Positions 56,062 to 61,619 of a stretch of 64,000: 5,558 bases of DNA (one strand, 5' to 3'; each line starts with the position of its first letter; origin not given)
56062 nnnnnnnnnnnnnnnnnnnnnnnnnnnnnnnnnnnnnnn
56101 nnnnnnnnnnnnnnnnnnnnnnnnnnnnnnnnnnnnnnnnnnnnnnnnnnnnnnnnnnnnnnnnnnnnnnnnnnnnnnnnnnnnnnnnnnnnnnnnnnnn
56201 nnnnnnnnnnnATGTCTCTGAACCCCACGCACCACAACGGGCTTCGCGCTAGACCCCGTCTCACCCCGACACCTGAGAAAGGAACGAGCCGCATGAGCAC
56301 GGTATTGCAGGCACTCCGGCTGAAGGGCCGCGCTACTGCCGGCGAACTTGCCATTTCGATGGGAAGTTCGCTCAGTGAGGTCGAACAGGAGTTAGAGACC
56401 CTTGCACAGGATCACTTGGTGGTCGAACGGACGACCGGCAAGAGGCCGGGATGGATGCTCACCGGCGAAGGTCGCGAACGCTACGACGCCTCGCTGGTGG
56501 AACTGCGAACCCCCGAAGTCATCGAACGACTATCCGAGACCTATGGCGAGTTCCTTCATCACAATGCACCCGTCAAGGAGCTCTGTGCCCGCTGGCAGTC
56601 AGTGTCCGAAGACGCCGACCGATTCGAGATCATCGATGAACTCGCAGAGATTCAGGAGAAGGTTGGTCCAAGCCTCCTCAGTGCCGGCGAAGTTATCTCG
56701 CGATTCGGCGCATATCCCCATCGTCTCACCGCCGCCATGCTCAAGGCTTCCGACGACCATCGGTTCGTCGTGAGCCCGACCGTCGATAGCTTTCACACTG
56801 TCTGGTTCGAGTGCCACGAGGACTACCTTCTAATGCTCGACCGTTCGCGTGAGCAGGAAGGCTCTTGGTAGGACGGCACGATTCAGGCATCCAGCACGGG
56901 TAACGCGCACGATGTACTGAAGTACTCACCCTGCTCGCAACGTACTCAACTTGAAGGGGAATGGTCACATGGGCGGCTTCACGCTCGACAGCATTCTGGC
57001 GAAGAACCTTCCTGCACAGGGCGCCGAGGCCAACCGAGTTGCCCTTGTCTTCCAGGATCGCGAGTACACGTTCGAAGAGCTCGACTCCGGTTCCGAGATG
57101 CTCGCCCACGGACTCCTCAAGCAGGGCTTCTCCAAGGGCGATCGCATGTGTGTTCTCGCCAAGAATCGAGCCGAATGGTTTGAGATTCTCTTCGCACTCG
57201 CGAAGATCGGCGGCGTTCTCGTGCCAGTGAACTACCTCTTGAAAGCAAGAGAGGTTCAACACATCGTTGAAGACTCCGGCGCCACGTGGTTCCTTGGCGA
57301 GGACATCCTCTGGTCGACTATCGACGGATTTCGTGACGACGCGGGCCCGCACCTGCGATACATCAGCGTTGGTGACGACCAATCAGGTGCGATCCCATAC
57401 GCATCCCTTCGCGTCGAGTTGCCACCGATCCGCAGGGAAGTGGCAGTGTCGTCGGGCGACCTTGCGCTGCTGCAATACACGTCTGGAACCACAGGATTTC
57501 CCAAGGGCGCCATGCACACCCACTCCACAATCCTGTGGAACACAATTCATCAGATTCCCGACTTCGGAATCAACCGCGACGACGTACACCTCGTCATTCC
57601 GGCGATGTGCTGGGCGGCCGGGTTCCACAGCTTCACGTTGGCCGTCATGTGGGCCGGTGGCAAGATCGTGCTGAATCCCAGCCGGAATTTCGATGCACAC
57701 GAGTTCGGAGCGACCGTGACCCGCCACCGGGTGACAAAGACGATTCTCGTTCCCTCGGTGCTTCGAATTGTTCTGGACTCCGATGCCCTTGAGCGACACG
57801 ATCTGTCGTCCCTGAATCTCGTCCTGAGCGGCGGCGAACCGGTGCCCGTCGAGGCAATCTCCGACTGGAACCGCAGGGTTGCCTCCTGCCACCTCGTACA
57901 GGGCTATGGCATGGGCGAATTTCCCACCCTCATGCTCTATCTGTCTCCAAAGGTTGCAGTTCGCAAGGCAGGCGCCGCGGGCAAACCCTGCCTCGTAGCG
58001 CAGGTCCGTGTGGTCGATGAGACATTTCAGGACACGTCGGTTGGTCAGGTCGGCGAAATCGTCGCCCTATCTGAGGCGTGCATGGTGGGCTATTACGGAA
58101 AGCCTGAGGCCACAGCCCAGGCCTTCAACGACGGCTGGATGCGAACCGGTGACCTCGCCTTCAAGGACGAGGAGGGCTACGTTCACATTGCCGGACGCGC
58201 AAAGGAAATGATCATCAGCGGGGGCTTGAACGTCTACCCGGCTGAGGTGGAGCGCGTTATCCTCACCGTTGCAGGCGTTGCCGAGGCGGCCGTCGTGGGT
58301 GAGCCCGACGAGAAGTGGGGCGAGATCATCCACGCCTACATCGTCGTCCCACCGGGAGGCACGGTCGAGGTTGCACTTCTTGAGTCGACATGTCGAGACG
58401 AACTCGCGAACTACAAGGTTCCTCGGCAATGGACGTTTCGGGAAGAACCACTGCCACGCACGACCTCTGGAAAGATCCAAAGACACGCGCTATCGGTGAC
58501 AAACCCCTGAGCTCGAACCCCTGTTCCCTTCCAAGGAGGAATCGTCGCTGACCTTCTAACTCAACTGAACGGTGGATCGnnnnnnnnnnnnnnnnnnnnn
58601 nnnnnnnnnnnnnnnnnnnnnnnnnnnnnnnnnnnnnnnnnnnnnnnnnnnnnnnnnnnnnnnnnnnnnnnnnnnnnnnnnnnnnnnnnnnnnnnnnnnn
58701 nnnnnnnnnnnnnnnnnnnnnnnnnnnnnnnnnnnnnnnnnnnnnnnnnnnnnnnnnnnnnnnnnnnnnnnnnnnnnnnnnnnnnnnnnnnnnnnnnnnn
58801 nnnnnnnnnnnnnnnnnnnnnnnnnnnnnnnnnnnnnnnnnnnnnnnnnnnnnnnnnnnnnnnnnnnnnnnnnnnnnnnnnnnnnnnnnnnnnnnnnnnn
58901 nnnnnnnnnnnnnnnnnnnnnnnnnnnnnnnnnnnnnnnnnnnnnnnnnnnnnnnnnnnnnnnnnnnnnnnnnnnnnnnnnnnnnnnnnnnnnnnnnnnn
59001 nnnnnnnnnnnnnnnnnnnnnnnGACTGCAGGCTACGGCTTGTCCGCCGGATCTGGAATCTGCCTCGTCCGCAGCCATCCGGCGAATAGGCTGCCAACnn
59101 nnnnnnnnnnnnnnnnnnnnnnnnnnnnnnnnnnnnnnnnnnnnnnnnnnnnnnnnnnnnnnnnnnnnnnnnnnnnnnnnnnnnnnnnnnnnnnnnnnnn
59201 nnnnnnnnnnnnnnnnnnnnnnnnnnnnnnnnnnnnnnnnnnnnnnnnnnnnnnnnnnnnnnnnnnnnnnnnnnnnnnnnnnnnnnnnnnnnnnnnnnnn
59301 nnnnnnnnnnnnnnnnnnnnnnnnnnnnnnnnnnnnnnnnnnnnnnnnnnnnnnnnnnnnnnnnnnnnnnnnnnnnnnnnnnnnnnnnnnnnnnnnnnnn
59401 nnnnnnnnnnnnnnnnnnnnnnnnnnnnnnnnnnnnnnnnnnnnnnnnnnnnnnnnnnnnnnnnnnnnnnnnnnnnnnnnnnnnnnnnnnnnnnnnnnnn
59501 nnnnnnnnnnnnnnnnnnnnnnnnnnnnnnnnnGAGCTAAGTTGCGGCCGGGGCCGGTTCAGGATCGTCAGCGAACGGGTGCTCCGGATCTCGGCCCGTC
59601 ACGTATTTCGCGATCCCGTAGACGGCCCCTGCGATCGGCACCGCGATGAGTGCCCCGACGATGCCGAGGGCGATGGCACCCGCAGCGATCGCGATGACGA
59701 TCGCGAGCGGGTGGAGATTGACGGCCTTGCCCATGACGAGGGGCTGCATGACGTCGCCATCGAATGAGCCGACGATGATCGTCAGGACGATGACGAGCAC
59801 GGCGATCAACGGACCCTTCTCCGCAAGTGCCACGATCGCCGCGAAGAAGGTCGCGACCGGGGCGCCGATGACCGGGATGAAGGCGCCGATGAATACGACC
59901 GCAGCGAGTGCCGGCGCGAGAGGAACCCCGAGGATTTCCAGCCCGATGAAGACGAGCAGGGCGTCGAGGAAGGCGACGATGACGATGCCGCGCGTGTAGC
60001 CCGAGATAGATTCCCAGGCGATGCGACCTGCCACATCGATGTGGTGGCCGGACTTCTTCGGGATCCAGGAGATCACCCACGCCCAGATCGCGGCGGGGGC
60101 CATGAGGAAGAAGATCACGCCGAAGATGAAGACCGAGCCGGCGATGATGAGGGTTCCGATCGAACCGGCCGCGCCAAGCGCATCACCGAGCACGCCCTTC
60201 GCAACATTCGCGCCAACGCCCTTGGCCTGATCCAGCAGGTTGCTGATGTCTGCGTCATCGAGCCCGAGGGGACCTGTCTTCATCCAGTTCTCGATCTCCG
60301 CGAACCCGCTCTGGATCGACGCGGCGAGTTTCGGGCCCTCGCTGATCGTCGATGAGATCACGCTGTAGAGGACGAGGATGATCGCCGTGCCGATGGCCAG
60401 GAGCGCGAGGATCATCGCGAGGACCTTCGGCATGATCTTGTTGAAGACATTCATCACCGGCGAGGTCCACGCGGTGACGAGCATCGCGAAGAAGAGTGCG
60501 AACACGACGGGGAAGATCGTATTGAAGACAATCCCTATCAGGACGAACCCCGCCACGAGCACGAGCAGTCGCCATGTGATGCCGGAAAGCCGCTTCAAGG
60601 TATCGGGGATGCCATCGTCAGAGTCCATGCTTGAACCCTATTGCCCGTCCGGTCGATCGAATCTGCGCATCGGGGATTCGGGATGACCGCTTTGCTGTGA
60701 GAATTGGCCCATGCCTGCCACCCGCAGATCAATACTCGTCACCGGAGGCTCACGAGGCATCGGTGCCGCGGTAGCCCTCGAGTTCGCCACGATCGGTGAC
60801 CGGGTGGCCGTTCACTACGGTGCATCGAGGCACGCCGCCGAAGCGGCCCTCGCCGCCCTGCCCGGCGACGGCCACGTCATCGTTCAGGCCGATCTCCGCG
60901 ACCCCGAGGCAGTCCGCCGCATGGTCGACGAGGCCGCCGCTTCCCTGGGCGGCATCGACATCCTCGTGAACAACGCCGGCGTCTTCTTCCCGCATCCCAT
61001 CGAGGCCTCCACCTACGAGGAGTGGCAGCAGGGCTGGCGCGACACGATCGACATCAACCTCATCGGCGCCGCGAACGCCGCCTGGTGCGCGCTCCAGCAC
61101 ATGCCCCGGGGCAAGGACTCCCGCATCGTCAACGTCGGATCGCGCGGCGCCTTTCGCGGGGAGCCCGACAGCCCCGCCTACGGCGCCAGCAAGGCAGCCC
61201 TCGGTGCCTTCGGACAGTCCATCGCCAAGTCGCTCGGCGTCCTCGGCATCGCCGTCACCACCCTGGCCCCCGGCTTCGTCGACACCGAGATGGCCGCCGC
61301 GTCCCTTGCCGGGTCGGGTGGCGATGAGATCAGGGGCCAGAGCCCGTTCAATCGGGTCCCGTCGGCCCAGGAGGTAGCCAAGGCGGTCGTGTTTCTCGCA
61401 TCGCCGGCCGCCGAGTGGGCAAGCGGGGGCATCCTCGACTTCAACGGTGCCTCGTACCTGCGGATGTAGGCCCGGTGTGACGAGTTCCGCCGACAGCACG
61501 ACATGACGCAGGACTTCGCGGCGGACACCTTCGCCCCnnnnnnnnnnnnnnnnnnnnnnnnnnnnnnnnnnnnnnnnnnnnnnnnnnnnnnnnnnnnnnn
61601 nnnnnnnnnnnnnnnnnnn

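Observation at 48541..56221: Three-part biotin carboxylase with a 5S (2-oxoacid-type) carboxyltransferase wired to a Cys-less thiolase/DUF35/crotonase operon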

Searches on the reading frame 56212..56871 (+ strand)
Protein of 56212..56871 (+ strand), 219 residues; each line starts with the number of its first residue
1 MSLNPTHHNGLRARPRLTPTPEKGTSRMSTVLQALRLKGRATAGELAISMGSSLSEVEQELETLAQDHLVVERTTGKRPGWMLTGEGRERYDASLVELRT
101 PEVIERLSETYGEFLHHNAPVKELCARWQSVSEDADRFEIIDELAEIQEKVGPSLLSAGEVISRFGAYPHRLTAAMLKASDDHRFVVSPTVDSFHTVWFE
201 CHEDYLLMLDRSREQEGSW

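Call 3: search_protein_families(library=pfam, proteins=[window:56212-56871:+])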
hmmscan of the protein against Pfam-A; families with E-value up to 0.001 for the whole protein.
window:56212-56871:+ (219 aa): 0 families

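Call 4: search_protein_families(library=ncbifam, proteins=[window:56212-56871:+])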
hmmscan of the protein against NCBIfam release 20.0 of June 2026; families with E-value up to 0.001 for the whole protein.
window:56212-56871:+ (219 aa): 1 family
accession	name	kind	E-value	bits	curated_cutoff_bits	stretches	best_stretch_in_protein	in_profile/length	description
NF033788.1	HTH_metalloreg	subfamily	7.9e-05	22.4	55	1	30-78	15-63/77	metalloregulator ArsR/SmtB family transcription factor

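Call 79: find_homologous_proteins(query=window:56212-56871:+, max_evalue=0.00001)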
Query window:56212-56871:+ (219 aa): 464 proteins with E <= 0.00001 among 1123 candidates; the best 120 are listed.
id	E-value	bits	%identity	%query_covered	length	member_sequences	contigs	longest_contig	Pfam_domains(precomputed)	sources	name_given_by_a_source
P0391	1.5e-121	422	100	88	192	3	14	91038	-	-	-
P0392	2.2e-112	392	93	88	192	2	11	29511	-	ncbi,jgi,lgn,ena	jgi:hypothetical protein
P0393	7.3e-111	387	92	88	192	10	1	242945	-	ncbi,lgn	-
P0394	1.3e-91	324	76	88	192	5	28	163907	-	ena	-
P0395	3.1e-91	323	78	88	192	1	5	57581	-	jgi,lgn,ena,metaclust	metaclust:\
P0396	3.2e-91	323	78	88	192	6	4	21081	-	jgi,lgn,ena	-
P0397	2.4e-90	320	75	88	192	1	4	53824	-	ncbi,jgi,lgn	jgi:hypothetical protein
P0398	5.4e-90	319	75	88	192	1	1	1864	-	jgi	jgi:predicted ArsR family transcriptional regulator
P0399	1.6e-89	317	74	88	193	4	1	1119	-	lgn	-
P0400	2.0e-89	317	73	88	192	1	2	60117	-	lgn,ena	-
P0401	4.1e-89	316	74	88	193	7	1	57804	-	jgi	jgi:DNA-binding MarR family transcriptional regulator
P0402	1.6e-88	314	73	88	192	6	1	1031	-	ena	-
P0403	2.3e-88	313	76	88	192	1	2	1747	-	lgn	-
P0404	5.3e-88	312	73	88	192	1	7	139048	-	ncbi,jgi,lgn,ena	ncbi:MAG: hypothetical protein WCI29_03935 [Actinomycetes bacterium]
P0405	5.4e-88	312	73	88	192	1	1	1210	-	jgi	jgi:predicted ArsR family transcriptional regulator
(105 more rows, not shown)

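Call 82: search_protein_families(library=pfam, proteins=[window:56293-56871:+], max_evalue=0.1)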
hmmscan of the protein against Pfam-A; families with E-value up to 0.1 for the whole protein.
window:56293-56871:+ (192 aa): 0 families

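Call 86: predict_structure(alignment_id=A3)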
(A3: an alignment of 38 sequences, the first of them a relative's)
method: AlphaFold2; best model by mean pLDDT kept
length: 192 residues; sequences in the alignment: 38
mean_pLDDT: 93.3   pTM: 0.86
mean pLDDT of the five models: 93.3, 92.6, 92.3, 92.2, 91.7
residues with pLDDT >= 90: 169; 70-90: 18; 50-70: 3; < 50: 2
segments of 3 or more residues with pLDDT < 50: none
pLDDT, mean of each block of 10 residues (from residue 1): 89 93 93 97 92 95 93 96 95 96 94 97 97 95 96 94 93 95 81 42
secondary structure, 60 per line:
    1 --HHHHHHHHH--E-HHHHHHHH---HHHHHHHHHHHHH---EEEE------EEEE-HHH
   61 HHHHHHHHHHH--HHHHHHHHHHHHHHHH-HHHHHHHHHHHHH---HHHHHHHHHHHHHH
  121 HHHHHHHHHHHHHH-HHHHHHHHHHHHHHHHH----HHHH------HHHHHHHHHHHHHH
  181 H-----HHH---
elements in order: H3-11 H16-23 H27-39 E43-46 E53-56 H58-71 H74-89 H91-103 H107-134 H136-152 H157-160 H167-181

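Call 88: fold_search(model_id=the predicted structure, library=pdb)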
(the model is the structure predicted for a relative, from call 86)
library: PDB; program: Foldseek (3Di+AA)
matches with E <= 10: 1018; with E <= 0.001: 0
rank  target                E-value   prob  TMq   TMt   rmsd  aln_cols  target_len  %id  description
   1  4rs8_A                4.3e-02  1.00  0.34  0.75   2.0        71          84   24  Apo structure of novel pNOB8 plasmid centromere binding protein (released 2015-09-16)
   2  5k5q_D                4.3e-02  1.00  0.34  0.68   2.1        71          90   24  Structure of AspA-DNA complex: novel centromere bindng protein-centromere complex (released 2016-06-01)
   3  6lg2_B                4.3e-02  0.97  0.29  0.29  13.8       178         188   13  VanR bound to Vanillate (released 2020-02-12)
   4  5k5q_B                4.8e-02  1.00  0.34  0.68   2.2        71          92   25  Structure of AspA-DNA complex: novel centromere bindng protein-centromere complex (released 2016-06-01)
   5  5k5q_A                5.5e-02  1.00  0.33  0.68   2.7        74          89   22  Structure of AspA-DNA complex: novel centromere bindng protein-centromere complex (released 2016-06-01)
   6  3ihu_B                5.8e-02  0.44  0.21  0.20  14.4       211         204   16  Crystal structure of DNA binding protein (YP_298823.1) from Ralstonia eutropha JMP134 at 1.92 A resolution (released 2009-08-11)
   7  3fms                  6.4e-02  0.41  0.20  0.18  14.5       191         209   13  Crystal structure of TM0439, a GntR transcriptional regulator (released 2009-02-10)
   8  4rs8_B                6.8e-02  1.00  0.33  0.74   2.2        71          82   24  Apo structure of novel pNOB8 plasmid centromere binding protein (released 2015-09-16)
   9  6az6_A                6.8e-02  0.47  0.20  0.19  17.2       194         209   15  Streptococcus agalactiae GntR (released 2017-12-20)
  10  6z74_C                7.1e-02  0.35  0.21  0.18  19.6       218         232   15  Structure of the transcriptional repressor Atu1419 (VanR) in complex with a fortuitous citrate from agrobacterium fabr (released 2020-12-02)
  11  5k5o_C                7.5e-02  1.00  0.35  0.74   1.9        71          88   24  Structure of AspA-26mer DNA complex (released 2016-06-15)
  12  3e6m_G                7.9e-02  1.00  0.30  0.39   5.9        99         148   21  The crystal structure of a MarR family transcriptional regulator from Silicibacter pomeroyi DSS. (released 2008-09-02)
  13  6z74_D                8.3e-02  0.38  0.21  0.18  19.2       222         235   12  Structure of the transcriptional repressor Atu1419 (VanR) in complex with a fortuitous citrate from agrobacterium fabr (released 2020-12-02)
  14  5k1y_A                8.7e-02  1.00  0.35  0.74   1.8        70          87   24  P2(1) Structure of pNOB8 AspA-DNA complex (released 2016-06-15)
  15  1r1u_B                9.2e-02  1.00  0.33  0.63   2.9        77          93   18  Crystal structure of the metal-sensing transcriptional repressor CzrA from Staphylococcus aureus in the apo-form (released 2004-05-18)
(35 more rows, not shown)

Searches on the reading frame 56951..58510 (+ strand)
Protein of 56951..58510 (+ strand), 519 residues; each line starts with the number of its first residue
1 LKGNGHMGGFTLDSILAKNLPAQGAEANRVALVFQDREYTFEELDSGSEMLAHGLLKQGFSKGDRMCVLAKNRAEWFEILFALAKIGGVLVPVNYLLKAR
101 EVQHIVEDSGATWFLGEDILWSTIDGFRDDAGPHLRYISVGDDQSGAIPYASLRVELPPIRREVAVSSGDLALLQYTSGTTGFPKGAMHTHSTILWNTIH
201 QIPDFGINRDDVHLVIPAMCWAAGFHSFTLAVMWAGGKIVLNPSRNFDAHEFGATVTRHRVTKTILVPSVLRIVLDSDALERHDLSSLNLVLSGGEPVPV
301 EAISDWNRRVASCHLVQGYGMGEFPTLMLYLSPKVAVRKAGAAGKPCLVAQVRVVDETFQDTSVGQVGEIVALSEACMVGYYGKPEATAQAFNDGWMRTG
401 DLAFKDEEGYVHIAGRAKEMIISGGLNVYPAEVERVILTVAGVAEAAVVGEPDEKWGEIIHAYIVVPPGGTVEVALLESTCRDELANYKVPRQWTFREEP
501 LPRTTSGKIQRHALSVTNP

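Call 3: search_protein_families(library=pfam, proteins=[window:56951-58510:+])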
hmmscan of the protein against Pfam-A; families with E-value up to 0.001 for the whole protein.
window:56951-58510:+ (519 aa): 2 families
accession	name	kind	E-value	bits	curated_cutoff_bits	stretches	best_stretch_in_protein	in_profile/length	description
PF00501.34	AMP-binding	-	5.7e-77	259.5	29.9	1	26-382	8-384/384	AMP-binding enzyme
PF13193.12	AMP-binding_C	-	6.4e-17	62.7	24.5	1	432-508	1-76/76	AMP-binding enzyme C-terminal domain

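Call 4: search_protein_families(library=ncbifam, proteins=[window:56951-58510:+])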
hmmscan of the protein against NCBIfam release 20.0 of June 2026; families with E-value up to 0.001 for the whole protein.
window:56951-58510:+ (519 aa): 107 families (the best 25 are shown)
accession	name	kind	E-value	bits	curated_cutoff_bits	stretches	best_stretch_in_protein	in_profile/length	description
NF004837.0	PRK06187.1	subfamily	7.3e-126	420.5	476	1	24-514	19-518/531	long-chain-fatty-acid--CoA ligase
NF006182.0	PRK08316.1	subfamily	1.1e-110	370.6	663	1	26-513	24-512/523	fatty acyl-CoA synthetase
NF005307.0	PRK06839.1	equivalog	3.6e-100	335.9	748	1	27-515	16-490/496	o-succinylbenzoate--CoA ligase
NF052269.1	Staph_lig_FadD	equivalog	5.7e-100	335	650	1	33-515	22-490/499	long-chain-fatty-acid--CoA ligase FadD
NF005676.0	PRK07470.1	equivalog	7e-97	325.3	774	1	26-514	33-525/544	acyl-CoA synthetase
NF004797.0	PRK06145.1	equivalog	1.3e-93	314.1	850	1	27-514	16-491/499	acyl-CoA synthetase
NF002966.0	PRK03640.1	equivalog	8.9e-88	295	556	1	27-515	16-477/483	o-succinylbenzoate--CoA ligase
NF006181.0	PRK08314.1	subfamily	3.3e-86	289.7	705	2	163-514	198-550/563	long-chain-fatty-acid--CoA ligase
NF005801.1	PRK07656.1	equivalog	7.3e-86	288.8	657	1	29-514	17-499/500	FadD3 family acyl-CoA ligase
NF005857.1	PRK07786.1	exception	5.2e-85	285.9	733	1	28-514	24-508/513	fatty-acid--CoA ligase FadD5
NF009233.0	PRK12583.1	subfamily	6.7e-85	285.6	832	2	163-514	195-546/558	fatty acid CoA ligase family protein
NF004114.0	PRK05605.1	equivalog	4.3e-83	279.5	766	2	163-513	215-564/575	long-chain-fatty-acid--CoA ligase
NF005702.0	PRK07514.1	subfamily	2.3e-81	273.7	558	1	25-514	15-496/506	malonyl-CoA synthase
NF006572.0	PRK09088.1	equivalog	6.5e-79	265.8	696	1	34-515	24-484/491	acyl-CoA synthetase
NF052580.1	Str24CoAsynCasG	equivalog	1.5e-75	254.6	750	1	25-515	52-547/548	steroid-24-oyl-CoA synthetase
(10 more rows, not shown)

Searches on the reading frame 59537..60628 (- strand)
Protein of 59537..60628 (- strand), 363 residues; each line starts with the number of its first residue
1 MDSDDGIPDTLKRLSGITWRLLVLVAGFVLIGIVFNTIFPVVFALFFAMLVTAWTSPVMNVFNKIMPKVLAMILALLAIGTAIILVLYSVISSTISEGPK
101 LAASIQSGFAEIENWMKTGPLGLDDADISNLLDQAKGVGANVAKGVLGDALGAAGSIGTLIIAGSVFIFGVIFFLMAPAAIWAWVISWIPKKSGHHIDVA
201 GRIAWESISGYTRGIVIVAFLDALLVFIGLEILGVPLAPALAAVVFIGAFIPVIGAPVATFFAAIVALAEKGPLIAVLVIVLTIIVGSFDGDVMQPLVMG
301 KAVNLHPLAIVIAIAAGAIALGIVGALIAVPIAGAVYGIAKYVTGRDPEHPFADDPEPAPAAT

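Call 6: search_protein_families(library=pfam, proteins=[window:59537-60628:-])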
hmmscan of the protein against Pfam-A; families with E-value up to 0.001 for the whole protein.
window:59537-60628:- (363 aa): 1 family
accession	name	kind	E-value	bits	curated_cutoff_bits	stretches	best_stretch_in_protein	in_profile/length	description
PF01594.21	AI-2E_transport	-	8.9e-51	173.4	34.3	1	24-339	3-322/327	AI-2E family transporter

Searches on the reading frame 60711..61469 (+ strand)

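Call 6: search_protein_families(library=pfam, proteins=[window:60711-61469:+])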
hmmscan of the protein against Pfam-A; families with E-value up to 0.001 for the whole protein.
window:60711-61469:+ (252 aa): 4 families
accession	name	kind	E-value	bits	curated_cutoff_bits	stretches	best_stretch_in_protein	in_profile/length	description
PF13561.12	adh_short_C2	-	3e-46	158.3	27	1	15-243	6-230/236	Enoyl-(Acyl carrier protein) reductase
PF00106.31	adh_short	-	2.6e-45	154.8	26.6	1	8-197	3-189/195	short chain dehydrogenase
PF08659.16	KR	-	1.9e-08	34.9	22.6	1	8-169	3-161/180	KR domain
PF01370.27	Epimerase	-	2.4e-05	24.3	20.9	0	8-75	1-63/240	NAD dependent epimerase/dehydratase family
